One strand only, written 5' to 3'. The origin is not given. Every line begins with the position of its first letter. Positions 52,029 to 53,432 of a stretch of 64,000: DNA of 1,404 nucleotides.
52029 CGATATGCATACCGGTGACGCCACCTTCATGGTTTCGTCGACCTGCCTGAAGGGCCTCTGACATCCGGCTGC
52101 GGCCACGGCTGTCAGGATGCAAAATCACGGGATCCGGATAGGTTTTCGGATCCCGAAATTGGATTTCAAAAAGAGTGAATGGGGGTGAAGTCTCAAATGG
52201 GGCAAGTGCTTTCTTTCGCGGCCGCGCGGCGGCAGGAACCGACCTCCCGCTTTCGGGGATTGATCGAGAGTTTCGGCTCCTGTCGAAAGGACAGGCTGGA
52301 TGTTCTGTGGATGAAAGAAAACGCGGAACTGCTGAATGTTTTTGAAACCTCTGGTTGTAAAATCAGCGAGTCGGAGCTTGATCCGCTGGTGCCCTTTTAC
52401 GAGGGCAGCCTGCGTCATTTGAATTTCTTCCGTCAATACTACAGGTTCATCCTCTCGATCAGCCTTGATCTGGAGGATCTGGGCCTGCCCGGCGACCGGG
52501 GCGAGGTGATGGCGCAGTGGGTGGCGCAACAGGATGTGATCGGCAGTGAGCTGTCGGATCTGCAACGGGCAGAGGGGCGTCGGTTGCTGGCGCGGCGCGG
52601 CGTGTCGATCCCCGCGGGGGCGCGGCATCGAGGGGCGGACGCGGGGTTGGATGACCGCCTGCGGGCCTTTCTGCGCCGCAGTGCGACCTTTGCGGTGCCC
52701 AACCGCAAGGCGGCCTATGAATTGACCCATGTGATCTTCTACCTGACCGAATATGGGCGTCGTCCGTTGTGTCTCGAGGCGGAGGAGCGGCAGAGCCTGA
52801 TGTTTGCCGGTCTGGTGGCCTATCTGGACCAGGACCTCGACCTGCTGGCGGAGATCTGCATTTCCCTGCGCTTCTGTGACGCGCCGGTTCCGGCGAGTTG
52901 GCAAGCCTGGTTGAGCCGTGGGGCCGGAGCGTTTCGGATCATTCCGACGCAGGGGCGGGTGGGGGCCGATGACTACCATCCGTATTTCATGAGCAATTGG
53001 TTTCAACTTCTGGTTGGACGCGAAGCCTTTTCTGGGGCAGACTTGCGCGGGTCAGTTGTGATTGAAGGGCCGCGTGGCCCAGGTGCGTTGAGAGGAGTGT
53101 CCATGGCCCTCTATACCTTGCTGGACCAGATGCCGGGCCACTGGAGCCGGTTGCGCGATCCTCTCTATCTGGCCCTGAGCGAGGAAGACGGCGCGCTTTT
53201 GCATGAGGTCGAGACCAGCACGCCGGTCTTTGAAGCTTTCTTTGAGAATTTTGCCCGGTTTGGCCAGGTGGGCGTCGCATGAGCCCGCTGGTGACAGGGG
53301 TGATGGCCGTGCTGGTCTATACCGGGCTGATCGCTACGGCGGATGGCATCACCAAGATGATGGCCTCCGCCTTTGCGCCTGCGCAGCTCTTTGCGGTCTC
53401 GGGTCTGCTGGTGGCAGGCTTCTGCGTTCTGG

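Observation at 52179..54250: Unknown 367-aa protein translationally coupled to a DMT exporter, immediately downstream of the repeat peptide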

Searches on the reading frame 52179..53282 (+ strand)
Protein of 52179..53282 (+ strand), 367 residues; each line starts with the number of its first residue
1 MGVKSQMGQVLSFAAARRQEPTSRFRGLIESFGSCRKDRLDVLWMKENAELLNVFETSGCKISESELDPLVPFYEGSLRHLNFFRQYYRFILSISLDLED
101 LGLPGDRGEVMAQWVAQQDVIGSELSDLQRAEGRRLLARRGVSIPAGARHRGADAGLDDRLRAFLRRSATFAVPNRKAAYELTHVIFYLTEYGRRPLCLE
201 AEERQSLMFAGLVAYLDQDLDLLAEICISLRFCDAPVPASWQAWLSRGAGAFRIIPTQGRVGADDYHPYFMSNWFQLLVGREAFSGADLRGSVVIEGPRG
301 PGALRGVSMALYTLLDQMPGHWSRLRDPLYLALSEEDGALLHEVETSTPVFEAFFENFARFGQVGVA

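Call 3: search_protein_families(library=pfam, proteins=[window:52179-53282:+], max_evalue=1)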
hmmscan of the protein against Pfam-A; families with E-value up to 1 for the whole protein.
window:52179-53282:+ (367 aa): 2 families
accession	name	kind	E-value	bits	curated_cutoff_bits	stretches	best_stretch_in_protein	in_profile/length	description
PF21843.2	DUF6902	-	7.6e-121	403.7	27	1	7-360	1-350/351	Domain of unknown function (DUF6902)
PF21836.2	DUF6895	-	1.5e-18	67.6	23.8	1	79-246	75-242/289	Domain of unknown function (DUF6895)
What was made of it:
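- On DUF6902 (PF21843): 403.7 bits against a cut-off of 27, covering residues 7-360 of the protein and positions 1-350 of 351 in the model (call 3).
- On DUF6895 (PF21836) epimerase family: The best family is DUF6902 (call 3).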

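Call 4: search_protein_families(library=ncbifam, proteins=[window:52179-53282:+], max_evalue=1)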
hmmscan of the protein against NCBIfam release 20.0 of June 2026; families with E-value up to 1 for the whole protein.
window:52179-53282:+ (367 aa): 0 families

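Call 6: find_homologous_proteins(query=window:52179-53282:+)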
Query window:52179-53282:+ (367 aa): 1454 proteins with E <= 0.001 among 8000 candidates; the best 120 are listed.
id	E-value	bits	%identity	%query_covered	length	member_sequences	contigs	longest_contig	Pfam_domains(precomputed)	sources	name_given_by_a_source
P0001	2.7e-239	811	98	100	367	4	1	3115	PF21843.3,PF21836.3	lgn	-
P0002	1.1e-160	553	71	98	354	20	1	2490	PF21843.3,PF21836.3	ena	-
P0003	9.4e-160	550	70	98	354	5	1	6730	PF21843.3,PF21836.3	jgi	-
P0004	3.2e-159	548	70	98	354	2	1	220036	PF21843.3,PF21836.3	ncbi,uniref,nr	ncbi:hypothetical protein [Phaeobacter sp. B1627]|uniref:DUF6902 family protein n=1 Tax=Phaeobacter 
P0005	1.9e-158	545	70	98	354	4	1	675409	PF21843.3,PF21836.3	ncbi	-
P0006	3.3e-157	541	68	98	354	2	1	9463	PF21843.3,PF21836.3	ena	-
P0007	3.5e-156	538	70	98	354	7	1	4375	PF21843.3,PF21836.3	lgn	-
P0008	6.4e-156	537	69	98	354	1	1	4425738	PF21843.3,PF21836.3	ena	-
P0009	1.6e-154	532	68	98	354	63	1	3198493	PF21843.3,PF21836.3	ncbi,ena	-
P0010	8.7e-151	520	66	98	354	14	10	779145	PF21843.3,PF21836.3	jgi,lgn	jgi:hypothetical protein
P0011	1.6e-136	473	72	83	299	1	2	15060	PF21843.3,PF21836.3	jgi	-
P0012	2.5e-99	351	65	72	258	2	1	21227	PF21843.3,PF21836.3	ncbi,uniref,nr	ncbi:hypothetical protein [Phaeobacter sp. HF9A]|uniref:DUF6902 family protein n=1 Tax=Phaeobacter s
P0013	4.1e-99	350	49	98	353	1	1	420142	PF21843.3,PF21836.3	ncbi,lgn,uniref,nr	ncbi:hypothetical protein RA19_06875 [Leisingera sp. ANG-M1]|uniref:DUF6902 family protein n=1 Tax=L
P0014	2.8e-97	344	50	98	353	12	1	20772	PF21843.3,PF21836.3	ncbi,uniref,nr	ncbi:DUF6902 family protein [Leisingera sp.]|uniref:DUF6902 family protein n=1 Tax=Leisingera sp. Ta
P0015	9.7e-97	342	49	98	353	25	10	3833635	PF21843.3,PF21836.3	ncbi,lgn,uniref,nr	ncbi:hypothetical protein K3552_10200 [Leisingera aquaemixtae]|uniref:DUF6902 family protein n=1 Tax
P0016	1.5e-96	342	50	98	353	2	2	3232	PF21843.3,PF21836.3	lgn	-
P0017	3.4e-96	340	50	93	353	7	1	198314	PF21843.3,PF21836.3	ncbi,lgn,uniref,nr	ncbi:DUF6902 family protein [Leisingera sp. JC1]|uniref:DUF6902 family protein n=1 Tax=Leisingera sp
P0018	1.6e-95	338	50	93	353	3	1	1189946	PF21843.3,PF21836.3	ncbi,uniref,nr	ncbi:hypothetical protein N6L27_03085 [Leisingera sp. SS27]|uniref:DUF6902 family protein n=1 Tax=Le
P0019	3.4e-95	337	48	98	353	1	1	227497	PF21843.3,PF21836.3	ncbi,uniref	ncbi:DUF6902 family protein [Leisingera sp. D0M16]|uniref:DUF6902 family protein n=1 Tax=Leisingera 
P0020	4.2e-95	337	49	98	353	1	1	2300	PF21843.3,PF21836.3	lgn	-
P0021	4.3e-95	337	48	98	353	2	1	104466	PF21843.3,PF21836.3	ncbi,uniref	ncbi:DUF6902 family protein [Leisingera sp. S232]|uniref:DUF6902 family protein n=1 Tax=Leisingera s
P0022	4.8e-95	337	49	98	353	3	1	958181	PF21843.3,PF21836.3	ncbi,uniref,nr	ncbi:hypothetical protein KUV26_01030 [Leisingera daeponensis]|uniref:Uncharacterized protein n=1 Ta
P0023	6.4e-95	336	48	98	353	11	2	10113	PF21843.3,PF21836.3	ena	-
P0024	3.0e-94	334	47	98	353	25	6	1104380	PF21843.3,PF21836.3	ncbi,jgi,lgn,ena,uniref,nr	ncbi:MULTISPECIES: DUF6902 family protein [Rhodobacterales]|jgi:hypothetical protein|uniref:DUF6902 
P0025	4.9e-94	333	48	98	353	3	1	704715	PF21843.3,PF21836.3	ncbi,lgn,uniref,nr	ncbi:DUF6902 family protein [Leisingera sp. McT4-56]|uniref:DUF6902 family protein n=1 Tax=Leisinger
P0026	5.7e-94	333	48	98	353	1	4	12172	PF21843.3,PF21836.3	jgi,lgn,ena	-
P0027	5.6e-92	327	46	94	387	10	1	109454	PF21843.3,PF21836.3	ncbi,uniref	ncbi:hypothetical protein [Leisingera sp. XS_AS12]|uniref:DUF6902 family protein n=1 Tax=Leisingera 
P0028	5.6e-92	327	48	98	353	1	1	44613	PF21843.3,PF21836.3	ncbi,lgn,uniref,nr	ncbi:DUF6902 family protein [Leisingera sp. ANG-Vp]|uniref:DUF6902 family protein n=1 Tax=Leisingera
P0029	9.6e-92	326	48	95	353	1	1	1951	PF21843.3,PF21836.3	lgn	-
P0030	1.0e-91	326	48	96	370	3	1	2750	PF21843.3,PF21836.3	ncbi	ncbi:MAG: DUF6902 family protein [Primorskyibacter sp.]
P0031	1.2e-91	325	49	98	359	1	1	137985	PF21843.3,PF21836.3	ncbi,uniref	ncbi:DUF6902 family protein [Cribrihabitans pelagius]|uniref:DUF6902 family protein n=1 Tax=Cribriha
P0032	2.3e-91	324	48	94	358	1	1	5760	PF21843.3,PF21836.3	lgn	-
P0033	2.9e-91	324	48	94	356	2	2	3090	PF21843.3,PF21836.3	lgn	-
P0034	3.3e-91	324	47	98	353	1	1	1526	PF21843.3,PF21836.3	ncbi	-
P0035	5.9e-91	323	46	98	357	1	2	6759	PF21843.3,PF21836.3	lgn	-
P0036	7.2e-91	323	47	95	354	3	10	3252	PF21843.3,PF21836.3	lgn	-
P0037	1.4e-90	322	48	97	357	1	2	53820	PF21843.3,PF21836.3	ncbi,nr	ncbi:MAG: hypothetical protein OQK00_07975 [Rhodobacteraceae bacterium]|nr:hypothetical protein [Par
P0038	2.0e-90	321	47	95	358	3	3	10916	PF21843.3,PF21836.3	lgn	-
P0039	2.4e-90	321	49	98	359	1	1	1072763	PF21843.3,PF21836.3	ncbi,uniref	ncbi:DUF6902 family protein [Cribrihabitans neustonicus]|uniref:DUF6902 family protein n=1 Tax=Cribr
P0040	3.6e-90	321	47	98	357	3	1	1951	PF21843.3,PF21836.3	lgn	-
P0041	4.8e-90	320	46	95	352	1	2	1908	PF21843.3,PF21836.3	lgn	-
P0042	6.0e-90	320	47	95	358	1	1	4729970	PF21843.3,PF21836.3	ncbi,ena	-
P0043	7.6e-90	320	47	98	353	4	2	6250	PF21843.3,PF21836.3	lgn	-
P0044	8.0e-90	319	47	96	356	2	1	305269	PF21843.3,PF21836.3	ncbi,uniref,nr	ncbi:hypothetical protein [uncultured Tateyamaria sp.]|uniref:DUF6902 family protein n=1 Tax=uncultu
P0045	8.5e-90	319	46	98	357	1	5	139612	PF21843.3,PF21836.3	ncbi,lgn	-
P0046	8.8e-90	319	45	98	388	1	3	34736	PF21843.3,PF21836.3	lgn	-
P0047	9.0e-90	319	48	94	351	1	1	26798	PF21843.3,PF21836.3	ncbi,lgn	ncbi:MAG: hypothetical protein AAGF36_10145 [Pseudomonadota bacterium]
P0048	1.2e-89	319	48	94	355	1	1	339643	PF21843.3,PF21836.3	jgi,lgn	-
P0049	1.4e-89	319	46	95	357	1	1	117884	PF21843.3,PF21836.3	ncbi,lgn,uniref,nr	ncbi:hypothetical protein SAMN05444000_11530 [Shimia gijangensis]|uniref:Uncharacterized protein n=1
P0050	1.8e-89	318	47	92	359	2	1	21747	PF21843.3,PF21836.3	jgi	jgi:hypothetical protein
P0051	2.2e-89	318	48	94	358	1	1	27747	PF21843.3,PF21836.3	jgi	jgi:uncharacterized protein DUF6902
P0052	2.4e-89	318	46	96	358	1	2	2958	PF21843.3,PF21836.3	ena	-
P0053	2.6e-89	318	46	98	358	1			PF21843.3,PF21836.3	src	-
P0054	3.0e-89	318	45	99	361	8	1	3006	PF21843.3,PF21836.3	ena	-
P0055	4.2e-89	317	46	96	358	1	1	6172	PF21843.3,PF21836.3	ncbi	-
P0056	4.4e-89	317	47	96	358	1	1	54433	PF21843.3,PF21836.3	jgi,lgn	jgi:hypothetical protein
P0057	5.2e-89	317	45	98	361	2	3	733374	PF21843.3,PF21836.3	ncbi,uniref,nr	ncbi:hypothetical protein [uncultured Tateyamaria sp.]|uniref:DUF6902 family protein n=1 Tax=uncultu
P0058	5.2e-89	317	47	96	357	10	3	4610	PF21843.3,PF21836.3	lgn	-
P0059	6.4e-89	316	45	96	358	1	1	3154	PF21843.3,PF21836.3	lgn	-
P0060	7.3e-89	316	49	90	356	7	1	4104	PF21843.3,PF21836.3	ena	-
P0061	9.3e-89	316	45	98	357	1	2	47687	PF21843.3,PF21836.3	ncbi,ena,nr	ncbi:MAG: hypothetical protein MK160_07035 [Rhodobacteraceae bacterium]|nr:hypothetical protein [Par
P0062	1.1e-88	316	46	98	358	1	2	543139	PF21843.3,PF21836.3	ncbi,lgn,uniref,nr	ncbi:hypothetical protein SAMN05444007_101284 [Cribrihabitans marinus]|uniref:Uncharacterized protei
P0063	1.1e-88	316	47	96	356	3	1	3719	PF21843.3,PF21836.3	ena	-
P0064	1.2e-88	316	45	98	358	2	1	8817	PF21843.3,PF21836.3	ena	-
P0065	1.4e-88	315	47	92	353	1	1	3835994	PF21843.3,PF21836.3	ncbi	ncbi:DUF6902 family protein [Roseobacteraceae bacterium NS-SX3]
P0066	1.5e-88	315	46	98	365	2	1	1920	PF21843.3,PF21836.3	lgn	-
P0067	1.6e-88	315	47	95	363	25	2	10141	PF21843.3,PF21836.3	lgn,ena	-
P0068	2.0e-88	315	46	95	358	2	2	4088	PF21843.3,PF21836.3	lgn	-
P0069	2.1e-88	315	46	94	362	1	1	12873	PF21843.3,PF21836.3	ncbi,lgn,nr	ncbi:MAG: hypothetical protein OIF47_15315 [Marinibacterium sp.]|nr:hypothetical protein [Marinibact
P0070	3.6e-88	314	48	95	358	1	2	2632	PF21843.3,PF21836.3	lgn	-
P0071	3.7e-88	314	47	98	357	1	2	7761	PF21843.3,PF21836.3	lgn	-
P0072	4.0e-88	314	48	94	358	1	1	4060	PF21843.3,PF21836.3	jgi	jgi:hypothetical protein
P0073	4.2e-88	314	46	96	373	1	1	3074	PF21843.3,PF21836.3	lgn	-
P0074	4.7e-88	314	46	96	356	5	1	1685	PF21843.3,PF21836.3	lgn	-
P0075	4.8e-88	314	47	94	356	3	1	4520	PF21843.3,PF21836.3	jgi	jgi:hypothetical protein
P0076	5.3e-88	313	47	94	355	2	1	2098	PF21843.3,PF21836.3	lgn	-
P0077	5.7e-88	313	46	96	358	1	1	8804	PF21843.3,PF21836.3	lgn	-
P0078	7.0e-88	313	46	95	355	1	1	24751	PF21843.3,PF21836.3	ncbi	-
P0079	7.0e-88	313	48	94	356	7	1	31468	PF21843.3,PF21836.3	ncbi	ncbi:MAG: hypothetical protein AAFR68_02975 [Pseudomonadota bacterium]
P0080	9.2e-88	313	46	96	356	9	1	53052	PF21843.3,PF21836.3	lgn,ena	-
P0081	9.3e-88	313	46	95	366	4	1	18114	PF21843.3,PF21836.3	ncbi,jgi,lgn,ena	-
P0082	9.5e-88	313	46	96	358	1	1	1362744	PF21843.3,PF21836.3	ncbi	ncbi:DUF6902 family protein [Arenibacterium sp. CAU 1754]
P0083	9.7e-88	313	47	96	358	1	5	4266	PF21843.3,PF21836.3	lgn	-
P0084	9.7e-88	313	47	97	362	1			PF21843.3,PF21836.3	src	-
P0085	1.0e-87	312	48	96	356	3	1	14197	PF21843.3,PF21836.3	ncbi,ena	-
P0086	1.3e-87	312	47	96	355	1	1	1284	PF21843.3,PF21836.3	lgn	-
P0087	1.3e-87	312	47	96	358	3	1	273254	PF21843.3,PF21836.3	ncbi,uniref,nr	ncbi:DUF6902 family protein [Sedimentitalea todarodis]|uniref:Uncharacterized protein n=1 Tax=Sedime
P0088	1.5e-87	312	45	97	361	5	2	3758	PF21843.3,PF21836.3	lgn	-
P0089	1.5e-87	312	45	96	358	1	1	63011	PF21843.3,PF21836.3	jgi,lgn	jgi:hypothetical protein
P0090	1.8e-87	312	47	97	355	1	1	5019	PF21843.3,PF21836.3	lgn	-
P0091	1.8e-87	312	45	95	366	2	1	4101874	PF21843.3,PF21836.3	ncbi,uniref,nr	ncbi:DUF6902 family protein [Roseovarius arcticus]|uniref:DUF6902 family protein n=1 Tax=Roseovarius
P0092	2.1e-87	311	47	97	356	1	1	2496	PF21843.3,PF21836.3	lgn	-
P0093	2.2e-87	311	45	98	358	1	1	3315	PF21843.3,PF21836.3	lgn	-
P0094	2.5e-87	311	48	94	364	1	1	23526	PF21843.3,PF21836.3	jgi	jgi:hypothetical protein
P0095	2.5e-87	311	46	94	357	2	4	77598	PF21843.3,PF21836.3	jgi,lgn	-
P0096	2.7e-87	311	46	98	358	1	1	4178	PF21843.3,PF21836.3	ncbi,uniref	ncbi:hypothetical protein [Shimia sp.]|uniref:DUF6902 family protein n=1 Tax=Shimia sp. TaxID=195438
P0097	2.9e-87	311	46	96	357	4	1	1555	PF21843.3,PF21836.3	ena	-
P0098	3.1e-87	311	45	96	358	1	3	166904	PF21843.3,PF21836.3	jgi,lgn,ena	-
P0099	3.4e-87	311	46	96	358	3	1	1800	PF21843.3,PF21836.3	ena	-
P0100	3.5e-87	311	47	96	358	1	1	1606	PF21843.3,PF21836.3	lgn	-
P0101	3.6e-87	311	46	94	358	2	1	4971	PF21843.3,PF21836.3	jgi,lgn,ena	-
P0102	3.7e-87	311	45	96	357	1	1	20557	PF21843.3,PF21836.3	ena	-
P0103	4.1e-87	311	45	98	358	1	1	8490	PF21843.3,PF21836.3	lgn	-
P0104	4.4e-87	310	46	96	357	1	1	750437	PF21843.3,PF21836.3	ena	-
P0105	4.6e-87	310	46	96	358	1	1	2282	PF21843.3,PF21836.3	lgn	-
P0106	4.9e-87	310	44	98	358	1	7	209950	PF21843.3,PF21836.3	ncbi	ncbi:MAG: hypothetical protein ABJI96_09875 [Paracoccaceae bacterium]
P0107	5.4e-87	310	46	97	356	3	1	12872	PF21843.3,PF21836.3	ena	-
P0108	5.5e-87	310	45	98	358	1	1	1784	PF21843.3,PF21836.3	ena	-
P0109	5.8e-87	310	45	96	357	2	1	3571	PF21843.3,PF21836.3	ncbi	-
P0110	6.3e-87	310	47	88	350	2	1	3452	PF21843.3,PF21836.3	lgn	-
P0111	6.6e-87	310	47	98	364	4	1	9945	PF21843.3,PF21836.3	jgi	jgi:hypothetical protein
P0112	6.9e-87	310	44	98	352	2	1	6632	PF21843.3,PF21836.3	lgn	-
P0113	7.3e-87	310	47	94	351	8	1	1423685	PF21843.3,PF21836.3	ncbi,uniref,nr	ncbi:hypothetical protein [uncultured Tateyamaria sp.]|uniref:DUF6902 family protein n=1 Tax=uncultu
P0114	8.3e-87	310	45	98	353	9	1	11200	PF21843.3,PF21836.3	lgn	-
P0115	8.3e-87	310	46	95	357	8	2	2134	PF21843.3,PF21836.3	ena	-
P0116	8.9e-87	309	45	96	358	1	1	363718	PF21843.3,PF21836.3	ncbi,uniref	ncbi:hypothetical protein [Shimia sp.]|uniref:DUF6902 family protein n=1 Tax=Shimia sp. TaxID=195438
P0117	9.1e-87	309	45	98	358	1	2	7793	PF21843.3,PF21836.3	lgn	-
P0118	9.9e-87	309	47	98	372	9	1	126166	PF21843.3,PF21836.3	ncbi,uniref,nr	ncbi:DUF6902 family protein [Roseovarius amoyensis]|uniref:DUF6902 family protein n=1 Tax=Roseovariu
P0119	1.0e-86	309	45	98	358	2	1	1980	PF21843.3,PF21836.3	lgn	-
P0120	1.0e-86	309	46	93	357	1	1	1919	PF21843.3,PF21836.3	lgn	-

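Call 13: find_related_loci(query=window:52179-53282:+, collection=genome_contigs, flank=4000)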
Query window:52179-53282:+ (367 aa) in genome_contigs; peptide patterns used: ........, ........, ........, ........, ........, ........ (x = any residue, [..] = any of these).
193 stretches matched a pattern; 63 encode a relative of the query (tblastn E <= 1e-3); 63 distinct loci.
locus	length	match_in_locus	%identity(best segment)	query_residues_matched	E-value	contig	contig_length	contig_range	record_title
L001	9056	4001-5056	72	7-365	1e-167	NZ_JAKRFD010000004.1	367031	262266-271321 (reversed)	Epibacterium sp. Ofav1-8 NODE_4_length_367031_cov_23.407444, whole genome shotgun sequence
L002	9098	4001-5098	69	3-367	5e-166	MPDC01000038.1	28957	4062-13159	MAG: Alphaproteobacteria bacterium MedPE-SWcel Alphaproteobacteria-MedPE-SWcel-C38, whole genome shotgun sequence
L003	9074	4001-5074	69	3-367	2e-164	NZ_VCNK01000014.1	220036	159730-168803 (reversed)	Phaeobacter sp. B1627 contig14, whole genome shotgun sequence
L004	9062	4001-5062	70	7-367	9e-164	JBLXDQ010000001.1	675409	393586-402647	MAG: Epibacterium sp. isolate ES20-12 S20maxbin_out.028RE.5K@1, whole genome shotgun sequence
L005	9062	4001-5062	70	7-367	1e-163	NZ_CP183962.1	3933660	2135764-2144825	Arenibacterium sp. LLYu02 chromosome, complete genome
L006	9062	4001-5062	70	7-367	5e-163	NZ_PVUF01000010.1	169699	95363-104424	Tritonibacter scottomollicae strain DSM 25328 Ga0181014_110, whole genome shotgun sequence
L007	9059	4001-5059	68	7-366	5e-162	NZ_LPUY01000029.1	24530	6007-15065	Tritonibacter horizontis strain O3.65 TRIHO_contig000029, whole genome shotgun sequence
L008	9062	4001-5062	68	7-367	1e-159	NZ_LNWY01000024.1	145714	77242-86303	Tritonibacter mobilis strain NBRC101030 contig_24, whole genome shotgun sequence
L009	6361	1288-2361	65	3-367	4e-150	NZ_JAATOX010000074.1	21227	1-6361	Phaeobacter sp. HF9A NODE_72_length_21227_cov_3.267612, whole genome shotgun sequence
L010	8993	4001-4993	47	27-362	9e-93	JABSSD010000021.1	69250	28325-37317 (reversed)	MAG: Rhodobacteraceae bacterium isolate DT_103 DT-Rhodobacteraceae-4_scaffold_21, whole genome shotgun sequence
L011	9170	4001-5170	43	4-366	8e-90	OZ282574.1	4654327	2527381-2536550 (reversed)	Phaeobacter sp. SH40 genome assembly, chromosome: 1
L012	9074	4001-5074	45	1-362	2e-89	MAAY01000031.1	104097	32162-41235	Rhodobacterales bacterium 56_14_T64 BD02T64_scaffold_183, whole genome shotgun sequence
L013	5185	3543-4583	48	5-360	7e-89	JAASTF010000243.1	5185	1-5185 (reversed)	MAG: Rhodobacteraceae bacterium isolate KhS_metabat.39 KhS_C9659, whole genome shotgun sequence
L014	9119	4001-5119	45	7-364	9e-89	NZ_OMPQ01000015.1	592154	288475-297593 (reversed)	Pseudophaeobacter sp. EL27 isolate Pseudopaeobacter sp. strain EL27, whole genome shotgun sequence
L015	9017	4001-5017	45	19-362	3e-87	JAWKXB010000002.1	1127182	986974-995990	MAG: Paracoccaceae bacterium isolate BC1.214 BC1.214.fa-2, whole genome shotgun sequence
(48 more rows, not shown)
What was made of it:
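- Checked: The closest homologues are 354 aa and mostly align from residue 7, two of them from residue 3 (calls 6, 13).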

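Call 19: search_solved_structures(query=A1, max_evalue=10, show_alignments=2)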
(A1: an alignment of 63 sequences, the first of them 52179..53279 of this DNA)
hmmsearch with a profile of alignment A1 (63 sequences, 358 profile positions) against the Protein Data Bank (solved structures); distinct sequences matched with E-value up to 10: 1.
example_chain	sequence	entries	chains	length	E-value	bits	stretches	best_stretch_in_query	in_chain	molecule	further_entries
6xrt_H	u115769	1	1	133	0.96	11.6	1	206-269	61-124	VRC01.23 Heavy Chain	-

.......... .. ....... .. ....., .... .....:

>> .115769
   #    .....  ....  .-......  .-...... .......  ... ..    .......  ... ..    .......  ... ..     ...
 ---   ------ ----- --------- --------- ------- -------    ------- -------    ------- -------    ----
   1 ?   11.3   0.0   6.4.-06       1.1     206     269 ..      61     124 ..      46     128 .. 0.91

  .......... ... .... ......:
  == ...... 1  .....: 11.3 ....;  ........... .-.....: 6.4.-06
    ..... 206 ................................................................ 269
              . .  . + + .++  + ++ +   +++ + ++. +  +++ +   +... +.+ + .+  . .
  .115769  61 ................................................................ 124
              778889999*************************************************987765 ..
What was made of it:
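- Tried and rejected: None found (call 19).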

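Call 28: predict_structure(alignment_id=A1)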
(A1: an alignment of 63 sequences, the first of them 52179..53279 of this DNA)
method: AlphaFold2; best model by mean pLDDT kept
length: 367 residues; sequences in the alignment: 63
mean_pLDDT: 92.8   pTM: 0.90
mean pLDDT of the five models: 92.8, 92.0, 91.5, 91.3, 90.8
residues with pLDDT >= 90: 315; 70-90: 26; 50-70: 23; < 50: 3
segments of 3 or more residues with pLDDT < 50: none
pLDDT, mean of each block of 10 residues (from residue 1): 57 51 84 94 96 96 96 97 95 98 98 96 94 96 88 90 98 97 98 96 98 98 99 98 97 95 96 97 85 94 96 93 97 98 98 97 73
secondary structure, 60 per line:
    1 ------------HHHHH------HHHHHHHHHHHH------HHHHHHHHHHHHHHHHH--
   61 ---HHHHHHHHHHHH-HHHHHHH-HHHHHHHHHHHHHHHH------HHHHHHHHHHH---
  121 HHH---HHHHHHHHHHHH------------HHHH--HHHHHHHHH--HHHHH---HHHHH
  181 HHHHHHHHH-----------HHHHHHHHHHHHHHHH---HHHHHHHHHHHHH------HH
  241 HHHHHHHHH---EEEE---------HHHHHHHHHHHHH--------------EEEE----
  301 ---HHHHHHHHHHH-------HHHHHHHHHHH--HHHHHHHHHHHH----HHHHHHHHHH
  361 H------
elements in order: H13-17 H24-35 H42-58 H64-75 H77-83 H85-100 H107-117 H127-138 H151-154 H157-165 H168-172 H176-189 H201-216 H220-232 H239-249 E253-256 H266-278 E293-296 H304-314 H322-332 H335-346 H351-361
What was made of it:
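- Checked: The protein is all-alpha and has no transmembrane or signal segment (AF2 pLDDT 92.8; call 28).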
